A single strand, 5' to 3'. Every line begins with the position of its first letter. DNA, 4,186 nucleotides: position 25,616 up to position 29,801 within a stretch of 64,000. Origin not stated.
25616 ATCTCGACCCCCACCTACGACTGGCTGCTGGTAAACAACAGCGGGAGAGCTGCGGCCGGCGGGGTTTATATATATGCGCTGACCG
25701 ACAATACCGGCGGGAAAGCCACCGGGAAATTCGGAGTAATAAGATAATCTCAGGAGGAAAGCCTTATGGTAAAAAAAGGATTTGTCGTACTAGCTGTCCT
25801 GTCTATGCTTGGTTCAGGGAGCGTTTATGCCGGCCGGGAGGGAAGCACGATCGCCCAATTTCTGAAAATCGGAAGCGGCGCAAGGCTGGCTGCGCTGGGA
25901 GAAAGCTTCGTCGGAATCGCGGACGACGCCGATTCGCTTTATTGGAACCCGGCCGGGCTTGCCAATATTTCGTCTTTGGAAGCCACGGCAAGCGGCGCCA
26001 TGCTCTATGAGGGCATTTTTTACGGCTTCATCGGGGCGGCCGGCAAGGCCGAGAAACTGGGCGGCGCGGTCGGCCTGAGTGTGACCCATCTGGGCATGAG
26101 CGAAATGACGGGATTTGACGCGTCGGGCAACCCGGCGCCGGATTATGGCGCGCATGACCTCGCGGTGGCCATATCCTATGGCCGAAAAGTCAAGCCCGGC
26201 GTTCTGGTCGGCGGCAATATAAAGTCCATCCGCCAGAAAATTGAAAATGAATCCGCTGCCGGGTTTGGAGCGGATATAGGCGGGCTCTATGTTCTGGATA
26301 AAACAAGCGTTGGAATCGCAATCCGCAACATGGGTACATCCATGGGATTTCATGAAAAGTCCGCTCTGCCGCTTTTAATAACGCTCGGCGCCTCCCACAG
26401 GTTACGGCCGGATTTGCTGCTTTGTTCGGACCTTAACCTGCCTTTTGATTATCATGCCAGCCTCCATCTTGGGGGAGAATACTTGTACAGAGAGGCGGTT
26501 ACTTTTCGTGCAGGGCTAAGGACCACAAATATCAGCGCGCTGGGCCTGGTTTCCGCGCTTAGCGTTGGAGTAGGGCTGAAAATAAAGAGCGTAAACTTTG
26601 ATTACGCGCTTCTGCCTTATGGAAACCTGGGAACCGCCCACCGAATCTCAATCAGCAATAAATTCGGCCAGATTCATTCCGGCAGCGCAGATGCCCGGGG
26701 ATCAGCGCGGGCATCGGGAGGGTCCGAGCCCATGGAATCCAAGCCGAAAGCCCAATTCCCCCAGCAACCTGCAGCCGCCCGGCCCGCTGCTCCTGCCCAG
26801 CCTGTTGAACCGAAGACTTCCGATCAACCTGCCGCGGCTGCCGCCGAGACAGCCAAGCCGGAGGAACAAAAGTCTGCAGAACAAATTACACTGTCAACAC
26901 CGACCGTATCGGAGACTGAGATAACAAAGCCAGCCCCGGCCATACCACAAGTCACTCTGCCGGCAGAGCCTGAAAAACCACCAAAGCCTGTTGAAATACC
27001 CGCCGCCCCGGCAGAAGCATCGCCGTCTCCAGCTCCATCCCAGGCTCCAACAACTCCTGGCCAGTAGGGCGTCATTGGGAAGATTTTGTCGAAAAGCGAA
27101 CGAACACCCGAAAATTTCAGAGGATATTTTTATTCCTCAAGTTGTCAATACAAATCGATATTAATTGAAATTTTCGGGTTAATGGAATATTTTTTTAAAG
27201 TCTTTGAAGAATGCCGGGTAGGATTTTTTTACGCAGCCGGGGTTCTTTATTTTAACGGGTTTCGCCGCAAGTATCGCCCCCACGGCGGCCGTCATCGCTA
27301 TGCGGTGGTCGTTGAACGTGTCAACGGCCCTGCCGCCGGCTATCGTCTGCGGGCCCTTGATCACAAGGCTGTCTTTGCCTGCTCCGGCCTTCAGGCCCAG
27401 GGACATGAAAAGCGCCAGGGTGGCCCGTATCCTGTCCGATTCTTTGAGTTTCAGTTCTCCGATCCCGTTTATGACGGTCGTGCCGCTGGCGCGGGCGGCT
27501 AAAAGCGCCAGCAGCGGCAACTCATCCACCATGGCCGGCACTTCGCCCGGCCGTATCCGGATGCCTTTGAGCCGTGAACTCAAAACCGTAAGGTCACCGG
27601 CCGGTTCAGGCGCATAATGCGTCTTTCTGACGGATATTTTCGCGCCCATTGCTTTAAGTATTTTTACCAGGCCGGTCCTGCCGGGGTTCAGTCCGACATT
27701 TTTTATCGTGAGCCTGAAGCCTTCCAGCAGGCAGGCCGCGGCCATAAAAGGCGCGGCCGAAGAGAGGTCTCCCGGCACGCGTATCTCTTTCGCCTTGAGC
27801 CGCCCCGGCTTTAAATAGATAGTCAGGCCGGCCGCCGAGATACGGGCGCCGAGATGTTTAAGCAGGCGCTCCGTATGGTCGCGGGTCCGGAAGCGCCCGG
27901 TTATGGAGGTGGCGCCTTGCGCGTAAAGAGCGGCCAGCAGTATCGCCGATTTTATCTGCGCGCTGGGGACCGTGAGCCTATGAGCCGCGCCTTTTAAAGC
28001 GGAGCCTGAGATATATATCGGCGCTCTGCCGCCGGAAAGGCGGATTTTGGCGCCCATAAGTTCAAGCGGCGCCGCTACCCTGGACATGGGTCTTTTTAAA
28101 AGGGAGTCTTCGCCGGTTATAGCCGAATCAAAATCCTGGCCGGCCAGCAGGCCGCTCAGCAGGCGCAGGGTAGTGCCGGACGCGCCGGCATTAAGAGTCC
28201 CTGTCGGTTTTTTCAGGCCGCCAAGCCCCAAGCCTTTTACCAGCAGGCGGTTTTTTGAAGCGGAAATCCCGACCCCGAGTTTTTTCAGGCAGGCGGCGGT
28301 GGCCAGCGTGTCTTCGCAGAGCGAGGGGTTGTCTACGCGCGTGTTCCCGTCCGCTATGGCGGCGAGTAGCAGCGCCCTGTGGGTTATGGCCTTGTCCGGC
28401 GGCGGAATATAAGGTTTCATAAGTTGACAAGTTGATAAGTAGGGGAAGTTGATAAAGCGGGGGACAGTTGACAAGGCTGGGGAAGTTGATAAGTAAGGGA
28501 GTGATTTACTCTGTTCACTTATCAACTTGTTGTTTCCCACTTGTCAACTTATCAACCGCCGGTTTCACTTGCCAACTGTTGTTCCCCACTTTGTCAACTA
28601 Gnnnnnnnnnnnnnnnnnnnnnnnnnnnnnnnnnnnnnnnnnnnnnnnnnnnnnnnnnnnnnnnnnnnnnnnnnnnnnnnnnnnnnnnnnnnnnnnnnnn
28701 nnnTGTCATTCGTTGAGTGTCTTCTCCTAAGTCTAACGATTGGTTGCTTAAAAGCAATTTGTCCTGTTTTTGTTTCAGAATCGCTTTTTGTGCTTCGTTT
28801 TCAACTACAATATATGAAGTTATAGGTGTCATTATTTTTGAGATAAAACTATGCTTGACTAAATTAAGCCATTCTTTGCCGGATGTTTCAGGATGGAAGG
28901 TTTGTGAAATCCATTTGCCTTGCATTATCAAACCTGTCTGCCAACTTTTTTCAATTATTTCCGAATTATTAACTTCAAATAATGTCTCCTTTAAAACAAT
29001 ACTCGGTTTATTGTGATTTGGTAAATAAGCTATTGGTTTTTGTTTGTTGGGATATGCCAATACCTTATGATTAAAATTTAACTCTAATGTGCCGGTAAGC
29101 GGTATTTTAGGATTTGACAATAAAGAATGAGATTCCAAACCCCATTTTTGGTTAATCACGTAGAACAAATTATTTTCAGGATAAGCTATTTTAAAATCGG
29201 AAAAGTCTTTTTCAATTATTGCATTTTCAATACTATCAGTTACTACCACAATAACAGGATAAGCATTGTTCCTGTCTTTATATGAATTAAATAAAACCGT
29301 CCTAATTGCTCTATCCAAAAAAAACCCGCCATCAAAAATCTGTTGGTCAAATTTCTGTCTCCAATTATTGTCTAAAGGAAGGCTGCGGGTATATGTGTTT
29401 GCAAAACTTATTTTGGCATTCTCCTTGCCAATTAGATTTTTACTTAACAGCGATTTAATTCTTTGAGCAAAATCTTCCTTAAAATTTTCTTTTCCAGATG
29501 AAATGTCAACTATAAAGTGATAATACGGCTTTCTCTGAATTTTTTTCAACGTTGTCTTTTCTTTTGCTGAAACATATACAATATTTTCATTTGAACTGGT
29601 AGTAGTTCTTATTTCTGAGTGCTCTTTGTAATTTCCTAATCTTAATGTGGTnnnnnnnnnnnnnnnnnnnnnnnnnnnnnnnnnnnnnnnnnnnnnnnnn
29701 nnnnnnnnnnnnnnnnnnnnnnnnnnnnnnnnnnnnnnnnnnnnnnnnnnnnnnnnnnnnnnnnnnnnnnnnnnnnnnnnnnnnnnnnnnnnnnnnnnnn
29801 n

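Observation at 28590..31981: AT-rich exosortase (XrtK-like) + MSEP-CTERM-type substrate cassette inserted precisely into the shikimate operon, flanked by a 12-bp direct repeat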

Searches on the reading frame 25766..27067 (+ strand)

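Call 79: search_protein_families(library=pfam, proteins=[window:25766-27067:+], max_evalue=0.001)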
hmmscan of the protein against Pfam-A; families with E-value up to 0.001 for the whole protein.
window:25766-27067:+ (433 aa): 1 family
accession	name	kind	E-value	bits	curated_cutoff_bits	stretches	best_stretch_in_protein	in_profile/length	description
PF03687.19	UPF0164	-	0.00021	20.7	21.4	1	30-156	41-165/325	Uncharacterised protein family (UPF0164)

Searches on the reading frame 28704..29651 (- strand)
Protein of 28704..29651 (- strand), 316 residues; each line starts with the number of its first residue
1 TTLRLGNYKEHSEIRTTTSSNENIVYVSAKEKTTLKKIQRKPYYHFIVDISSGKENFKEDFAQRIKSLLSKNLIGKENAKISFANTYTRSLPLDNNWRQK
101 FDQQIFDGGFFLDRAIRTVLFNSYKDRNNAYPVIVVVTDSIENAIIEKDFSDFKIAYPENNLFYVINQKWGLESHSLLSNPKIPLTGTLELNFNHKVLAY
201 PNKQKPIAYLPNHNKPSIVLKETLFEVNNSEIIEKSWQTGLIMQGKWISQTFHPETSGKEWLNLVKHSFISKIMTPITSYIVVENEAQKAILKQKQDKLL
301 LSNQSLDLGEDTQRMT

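Call 75: search_protein_families(library=pfam, proteins=[window:28704-29651:-], max_evalue=10)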
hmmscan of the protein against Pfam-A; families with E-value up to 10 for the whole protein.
window:28704-29651:- (316 aa): 2 families
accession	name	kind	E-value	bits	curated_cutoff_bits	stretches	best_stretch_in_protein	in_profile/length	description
PF00092.34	VWA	-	0.097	13.3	23.8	1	46-143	4-116/174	von Willebrand factor type A domain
PF24406.1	nSTAND_NTPase4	-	0.21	12.1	27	1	44-87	9-52/58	Novel STAND NTPase 4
